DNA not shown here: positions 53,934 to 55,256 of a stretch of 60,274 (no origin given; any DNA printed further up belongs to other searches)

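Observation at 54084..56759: Seven-repeat beta-rich protein + prodomain-less cytoplasmic papain-like protease + alpha/beta hydrolase: possible protease-gated effector cassette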

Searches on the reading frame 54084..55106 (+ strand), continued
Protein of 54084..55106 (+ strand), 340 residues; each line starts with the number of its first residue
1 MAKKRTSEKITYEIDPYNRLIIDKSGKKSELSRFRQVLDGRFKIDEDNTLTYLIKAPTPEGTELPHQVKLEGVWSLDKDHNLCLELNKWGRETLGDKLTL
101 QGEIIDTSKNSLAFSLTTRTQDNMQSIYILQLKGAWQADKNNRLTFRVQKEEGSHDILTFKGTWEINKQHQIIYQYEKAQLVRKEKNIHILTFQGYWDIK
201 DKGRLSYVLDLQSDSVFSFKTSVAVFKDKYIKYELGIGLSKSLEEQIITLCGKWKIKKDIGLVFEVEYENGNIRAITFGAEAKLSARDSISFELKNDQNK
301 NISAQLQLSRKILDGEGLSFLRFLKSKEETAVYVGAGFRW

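Call 37: search_protein_families(library=pfam, alignment_id=A2, max_evalue=0.1)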
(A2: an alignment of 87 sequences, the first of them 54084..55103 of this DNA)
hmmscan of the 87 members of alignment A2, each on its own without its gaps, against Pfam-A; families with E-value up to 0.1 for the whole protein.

A. member 1, window:54084-55103:+ (340 aa): 4 families
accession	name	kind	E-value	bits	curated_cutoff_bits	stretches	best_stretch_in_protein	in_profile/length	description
PF20183.3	DUF6546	-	0.0084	16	23.5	1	136-212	120-197/202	Family of unknown function (DUF6546)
PF16355.11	DUF4982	-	0.021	15.2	23.9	0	252-278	25-53/61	Domain of unknown function (DUF4982)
PF25222.1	DUF7840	-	0.059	13.4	27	0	103-161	159-218/224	Domain of unknown function (DUF7840)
PF05867.16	DUF851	-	0.065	13.1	26.3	0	3-50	28-75/241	Protein of unknown function (DUF851)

B. families by the number of members that match (of 87 scanned): 54 families (the first 25 are shown)
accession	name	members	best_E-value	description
PF25222.1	DUF7840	13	0.00092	Domain of unknown function (DUF7840)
PF13648.12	Lipocalin_4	7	0.0036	Lipocalin-like domain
PF16395.11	DUF5004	5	1.2e-05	Domain of unknown function (DUF5004)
PF10369.15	ALS_ss_C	3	0.0038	Small subunit of acetolactate synthase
PF13372.12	Alginate_exp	3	0.0081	Alginate export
PF20183.3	DUF6546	3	0.0084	Family of unknown function (DUF6546)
PF25548.1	DUF7926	3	0.023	Domain of unknown function (DUF7926)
PF08845.15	SymE_toxin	2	0.018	Toxin SymE, type I toxin-antitoxin system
PF18692.7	DUF5640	2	0.024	Family of unknown function (DUF5640)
PF25335.1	GRDP_C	2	0.034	Glycine Rich Domain Protein C-terminal domain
PF05593.20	RHS_repeat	2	0.042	RHS Repeat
PF06769.20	YoeB_toxin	2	0.062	YoeB-like toxin of bacterial type II toxin-antitoxin system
PF17116.11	T9SS_plug_1st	1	0.003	Type 9 secretion system plug protein 1st domain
PF20914.2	DNA_pol_IIIA_C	1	0.0034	DNA polymerase III subunit alpha, C-terminal domain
PF00698.26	Acyl_transf_1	1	0.0067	Acyl transferase domain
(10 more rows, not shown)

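Call 40: predict_structure(alignment_id=A2)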
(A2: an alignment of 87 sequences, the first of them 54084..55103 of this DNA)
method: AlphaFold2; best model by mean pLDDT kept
length: 340 residues; sequences in the alignment: 87
mean_pLDDT: 86.6   pTM: 0.86
mean pLDDT of the five models: 86.6, 85.2, 85.2, 84.5, 84.0
residues with pLDDT >= 90: 200; 70-90: 89; 50-70: 47; < 50: 4
segments of 3 or more residues with pLDDT < 50: 336-339
pLDDT, mean of each block of 10 residues (from residue 1): 71 94 70 80 97 89 89 96 87 77 96 98 96 97 96 96 93 94 91 95 93 96 90 81 82 86 92 92 81 86 86 65 59 54
secondary structure, 60 per line:
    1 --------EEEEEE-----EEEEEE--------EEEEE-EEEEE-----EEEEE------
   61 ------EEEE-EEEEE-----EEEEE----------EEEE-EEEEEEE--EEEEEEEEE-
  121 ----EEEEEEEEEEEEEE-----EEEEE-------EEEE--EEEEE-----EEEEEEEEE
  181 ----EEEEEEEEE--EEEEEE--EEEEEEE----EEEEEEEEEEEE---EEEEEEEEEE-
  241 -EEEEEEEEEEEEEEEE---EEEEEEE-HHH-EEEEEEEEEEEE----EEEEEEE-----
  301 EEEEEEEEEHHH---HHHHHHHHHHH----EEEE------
elements in order: E9-14 E20-25 E34-38 E40-44 E50-54 E67-70 E72-76 E82-86 E97-100 E102-108 E111-119 E125-138 E144-148 E156-159 E162-166 E172-180 E185-193 E196-201 E204-210 E215-226 E230-239 E242-257 E261-267 E273-284 E289-295 E301-309 H316-326 E331-334

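Call 44: fold_search(model_id=the predicted structure, library=pdb)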
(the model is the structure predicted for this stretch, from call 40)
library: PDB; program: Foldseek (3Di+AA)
matches with E <= 10: 578; with E <= 0.001: 1
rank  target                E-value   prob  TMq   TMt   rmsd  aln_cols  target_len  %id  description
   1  3f6k_A                5.9e-04  0.54  0.13  0.09  20.6       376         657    9  Crystal structure of the Vps10p domain of human sortilin/NTS3 in complex with neurotensin (released 2008-12-30)
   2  9lvk_K                1.7e-03  0.47  0.14  0.09  20.8       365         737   11  Cryo-EM structure of CASTOR1 bound human GATOR2 complex (released 2025-08-13)
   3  9i0n_A                2.6e-03  0.35  0.12  0.09  20.6       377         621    8  Cryo-EM structure of human sortilin ectodomain (released 2025-12-17)
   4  9lvk_L                5.2e-03  0.25  0.13  0.08  21.8       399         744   12  Cryo-EM structure of CASTOR1 bound human GATOR2 complex (released 2025-08-13)
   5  8tar_A                7.3e-03  0.30  0.13  0.05  23.2       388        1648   10  APC/C-CDH1-UBE2C-Ubiquitin-CyclinB-NTD (released 2023-09-27)
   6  9dtg_B                9.2e-03  0.15  0.09  0.08  23.9       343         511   10  The cryo-EM structure of apo KBTBD4 (released 2024-11-27)
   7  8t8s_B                1.4e-02  0.16  0.11  0.08  19.5       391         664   10  Sortilin-PGRN peptide complex (released 2024-06-26)
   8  5nmt_B                1.4e-02  0.15  0.11  0.07  22.7       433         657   10  Dimer structure of Sortilin ectodomain crystal form 1, 2.3A (released 2017-11-29)
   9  6q50                  1.6e-02  0.21  0.12  0.13  20.4       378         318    6  Structure of MPT-4, a mannose phosphorylase from Leishmania mexicana, in complex with phosphate ion (released 2019-09-25)
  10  8t8r_A                1.7e-02  0.18  0.13  0.09  20.7       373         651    9  Sortilin-PGRN peptide complex (released 2024-06-26)
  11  8t8s_A                2.4e-02  0.15  0.11  0.08  19.6       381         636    9  Sortilin-PGRN peptide complex (released 2024-06-26)
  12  5nmr_A                2.6e-02  0.18  0.13  0.10  20.1       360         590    9  Monomeric mouse Sortilin extracellular domain (released 2017-12-06)
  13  1kit                  3.2e-02  0.09  0.10  0.06  23.4       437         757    9  VIBRIO CHOLERAE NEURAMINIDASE (released 1997-06-05)
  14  6oes_B                3.3e-02  0.12  0.10  0.10  22.1       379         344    6  Cryo-EM structure of mouse RAG1/2 STC complex (without NBD domain) (released 2020-01-22)
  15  7wh1                  3.7e-02  0.16  0.15  0.12  22.5       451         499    9  structure of C elegans BCMO-2 (released 2022-02-02)
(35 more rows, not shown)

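Call 51: search_protein_families(library=phrogs, proteins=[window:54084-55103:+], max_evalue=0.001)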
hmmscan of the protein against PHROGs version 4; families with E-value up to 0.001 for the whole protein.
window:54084-55103:+ (340 aa): 0 families

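Call 52: fold_search(model_id=the predicted structure, library=viral)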
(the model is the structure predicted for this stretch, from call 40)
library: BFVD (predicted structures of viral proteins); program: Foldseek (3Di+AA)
matches with E <= 10: 634; with E <= 0.001: 1
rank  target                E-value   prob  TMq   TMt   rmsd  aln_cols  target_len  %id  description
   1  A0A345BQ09            2.4e-04  0.44  0.10  0.05  44.6       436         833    9  (no name in the UniProt tables at hand)
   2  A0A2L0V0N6            9.3e-03  0.38  0.12  0.10  19.1       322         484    7  Uncharacterized protein [Agrobacterium phage Atu_ph07]
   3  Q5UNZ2                2.2e-02  0.18  0.13  0.10  27.5       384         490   10  Putative BTB/POZ domain and WD-repeat protein R739 [Acanthamoeba polyphaga mimivirus]
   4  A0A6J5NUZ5            2.7e-02  0.15  0.12  0.06  23.2       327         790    7  Collagen triple helix repeat [uncultured Caudovirales phage]
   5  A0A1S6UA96            3.7e-02  0.11  0.12  0.06  26.5       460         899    6  Uncharacterized protein [Serratia phage BF]
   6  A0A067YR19            3.9e-02  0.14  0.09  0.14  17.1       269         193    8  Hemagglutinin glycoprotein (Fragment) [Morbillivirus canis]
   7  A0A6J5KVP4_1          4.3e-02  0.14  0.12  0.06  24.1       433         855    8  Regulator of chromosome condensation, RCC1 [uncultured Caudovirales phage]
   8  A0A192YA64            4.3e-02  0.07  0.09  0.06  34.0       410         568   10  Long tail fiber distal subunit [Morganella phage vB_MmoM_MP1]
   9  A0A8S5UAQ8            4.5e-02  0.10  0.12  0.11  21.9       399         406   11  Uncharacterized protein [Siphoviridae sp. ctevH2]
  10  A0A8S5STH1            5.4e-02  0.12  0.08  0.08  30.2       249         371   10  WD-40 repeat protein (Fragment) [Siphoviridae sp. ctZUr4]
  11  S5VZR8                5.7e-02  0.12  0.13  0.09  21.1       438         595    8  Uncharacterized protein [Pseudomonas phage PaBG]
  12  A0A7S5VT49            5.7e-02  0.11  0.09  0.06  30.6       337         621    8  (no name in the UniProt tables at hand)
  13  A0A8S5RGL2            5.7e-02  0.07  0.09  0.06  25.7       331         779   12  Uncharacterized protein [virus sp. ctQmo6]
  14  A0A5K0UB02            6.9e-02  0.11  0.13  0.10  18.3       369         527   10  Uncharacterized protein [Yasminevirus sp. GU-2018]
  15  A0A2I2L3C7            7.2e-02  0.08  0.09  0.05  25.9       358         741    9  Immunoglobulin-like fold protein [Orpheovirus IHUMI-LCC2]
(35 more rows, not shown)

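Call 54: find_related_loci(query=A1, collection=viral_contigs, flank=8000)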
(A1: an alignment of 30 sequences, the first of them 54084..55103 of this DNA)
Query A1 (340 aa) in viral_contigs; peptide patterns used: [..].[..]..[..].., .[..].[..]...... (x = any residue, [..] = any of these).
15 stretches matched a pattern, but none encodes a relative of the query by tblastn (E <= 1e-3).

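Call 61: search_protein_families(library=padloc, alignment_id=A4, max_evalue=0.00001)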
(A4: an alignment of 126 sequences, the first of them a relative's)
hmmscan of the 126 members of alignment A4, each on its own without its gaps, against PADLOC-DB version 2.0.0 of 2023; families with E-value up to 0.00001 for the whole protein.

A. member 1, L004:2196-2648:+ (151 aa): 0 families

B. families by the number of members that match (of 126 scanned): 557 families (the first 25 are shown)
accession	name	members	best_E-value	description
PDLC04134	mad2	4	3.3e-35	mads_2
PDLC03040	REase_I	2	3.2e-107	Type I restriction enzyme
PDLC03068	Specificity_I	2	2.7e-91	Type I specificity subunit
PDLC03107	Specificity_I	2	4.7e-80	Type I specificity subunit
PDLC03119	Specificity_I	2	4.7e-72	Type I specificity subunit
PDLC03084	Specificity_I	2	6.5e-61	Type I specificity subunit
PDLC03099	Specificity_I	2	8.2e-60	Type I specificity subunit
PDLC03092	Specificity_I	2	3.4e-53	Type I specificity subunit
PDLC03129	Specificity_I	2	5.8e-52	Type I specificity subunit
PDLC03164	Specificity_I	2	1.1e-47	Type I specificity subunit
PDLC03066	Specificity_I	2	6.4e-47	Type I specificity subunit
PDLC04135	mad3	2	4.2e-46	mads_3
PDLC03089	Specificity_I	2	1.6e-45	Type I specificity subunit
PDLC03168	Specificity_I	2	1.6e-41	Type I specificity subunit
PDLC03100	Specificity_I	2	7.1e-38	Type I specificity subunit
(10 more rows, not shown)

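Call 62: search_protein_families(library=padloc, alignment_id=A5, max_evalue=0.00001)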
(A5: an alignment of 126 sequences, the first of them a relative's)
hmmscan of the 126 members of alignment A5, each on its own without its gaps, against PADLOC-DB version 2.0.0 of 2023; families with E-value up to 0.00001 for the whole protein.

A. member 1, L071:14199-14858:+ (220 aa): 1 family
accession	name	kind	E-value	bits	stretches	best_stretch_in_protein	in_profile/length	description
PDLC03398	REase_II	-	2.4e-19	67.9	1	16-207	24-214/221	Type II nicking endonuclease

B. families by the number of members that match (of 126 scanned): 225 families (the first 25 are shown)
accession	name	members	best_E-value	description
PDLC04135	mad3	4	2.4e-53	mads_3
PDLC04140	mad8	4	2e-16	mads_8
PDLC02980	AriA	4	1e-15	-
PDLC04134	mad2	3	6.8e-39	mads_2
PDLC04856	PDC-S05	2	1.3e-55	-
PDLC04869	PDC-S05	2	3.9e-54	-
PDLC04849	PDC-S05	2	2.4e-36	-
PDLC02503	BrxHI|BrxHII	2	4.3e-25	BrxHI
PDLC03928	PsyrT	2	1.9e-24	-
PDLC02864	DpdF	2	2.2e-20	DpdF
PDLC02861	DpdF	2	1.6e-17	DpdF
PDLC02870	DpdF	2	5.9e-16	DpdF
PDLC03960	SngC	2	9.7e-15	-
PDLC02707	PbeA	2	1.8e-13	PbeA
PDLC04647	PDC-M43B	2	2e-11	-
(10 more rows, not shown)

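Call 71: search_protein_families(library=pfam, alignment_id=A4, max_evalue=0.00001)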
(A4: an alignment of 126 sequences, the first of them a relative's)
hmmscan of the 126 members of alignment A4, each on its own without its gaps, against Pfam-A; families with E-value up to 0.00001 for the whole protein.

A. member 1, L004:2196-2648:+ (151 aa): 0 families

B. families by the number of members that match (of 126 scanned): 147 families (the first 25 are shown)
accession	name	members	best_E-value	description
PF00589.27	Phage_integrase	3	2e-20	Phage integrase family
PF11867.13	T1RH-like_C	2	5.3e-83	Type I restriction enzyme HindI endonuclease subunit-like, C-terminal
PF01370.27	Epimerase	2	1.4e-53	NAD dependent epimerase/dehydratase family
PF16363.11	GDP_Man_Dehyd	2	1.2e-40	GDP-mannose 4,6 dehydratase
PF00515.34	TPR_1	2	2.5e-39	Tetratricopeptide repeat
PF07719.23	TPR_2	2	5.4e-38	Tetratricopeptide repeat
PF01145.31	Band_7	2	6e-31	SPFH domain / Band 7 family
PF13181.12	TPR_8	2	2.1e-30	Tetratricopeptide repeat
PF01420.25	Methylase_S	2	2.5e-24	Type I restriction modification DNA specificity domain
PF04851.21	ResIII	2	6e-24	Type III restriction enzyme, res subunit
PF13424.12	TPR_12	2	7e-23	Tetratricopeptide repeat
PF13489.12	Methyltransf_23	2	9.4e-20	Methyltransferase domain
PF13304.12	AAA_21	2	4.7e-19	AAA domain, putative AbiEii toxin, Type IV TA system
PF08241.18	Methyltransf_11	2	1.1e-15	Methyltransferase domain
PF13231.12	PMT_2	2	2.1e-14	Dolichyl-phosphate-mannose-protein mannosyltransferase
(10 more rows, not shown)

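Call 72: search_protein_families(library=pfam, alignment_id=A5, max_evalue=0.00001)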
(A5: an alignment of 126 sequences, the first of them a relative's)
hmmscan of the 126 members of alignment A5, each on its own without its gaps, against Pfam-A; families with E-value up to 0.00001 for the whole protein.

A. member 1, L071:14199-14858:+ (220 aa): 1 family
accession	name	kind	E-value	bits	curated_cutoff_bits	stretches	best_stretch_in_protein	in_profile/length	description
PF00730.31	HhH-GPD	-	2.6e-25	89.3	26.2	1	36-171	1-107/108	HhH-GPD superfamily base excision DNA repair protein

B. families by the number of members that match (of 126 scanned): 158 families (the first 25 are shown)
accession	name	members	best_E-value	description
PF00005.33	ABC_tran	4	4e-55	ABC transporter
PF12146.15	Hydrolase_4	4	4.6e-48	Serine aminopeptidase, S33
PF00561.26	Abhydrolase_1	4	1.3e-32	alpha/beta hydrolase fold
PF13304.12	AAA_21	4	2.1e-15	AAA domain, putative AbiEii toxin, Type IV TA system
PF00271.37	Helicase_C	3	1.2e-30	Helicase conserved C-terminal domain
PF12697.13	Abhydrolase_6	3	3.1e-18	Alpha/beta hydrolase family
PF00821.23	PEPCK_GTP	2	6.5e-156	Phosphoenolpyruvate carboxykinase C-terminal P-loop domain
PF17297.7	PEPCK_N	2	3.1e-79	Phosphoenolpyruvate carboxykinase N-terminal domain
PF02321.23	OEP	2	2.4e-59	Outer membrane efflux protein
PF01872.23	RibD_C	2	2.6e-57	RibD C-terminal domain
PF00270.35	DEAD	2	4.1e-50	DEAD/DEAH box helicase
PF01894.22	UPF0047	2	8.2e-46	Uncharacterised protein family UPF0047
PF01545.26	Cation_efflux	2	2.6e-34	Cation efflux family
PF10543.14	ORF6N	2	1.7e-31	ORF6N domain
PF02518.31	HATPase_c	2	9.8e-30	Histidine kinase-, DNA gyrase B-, and HSP90-like ATPase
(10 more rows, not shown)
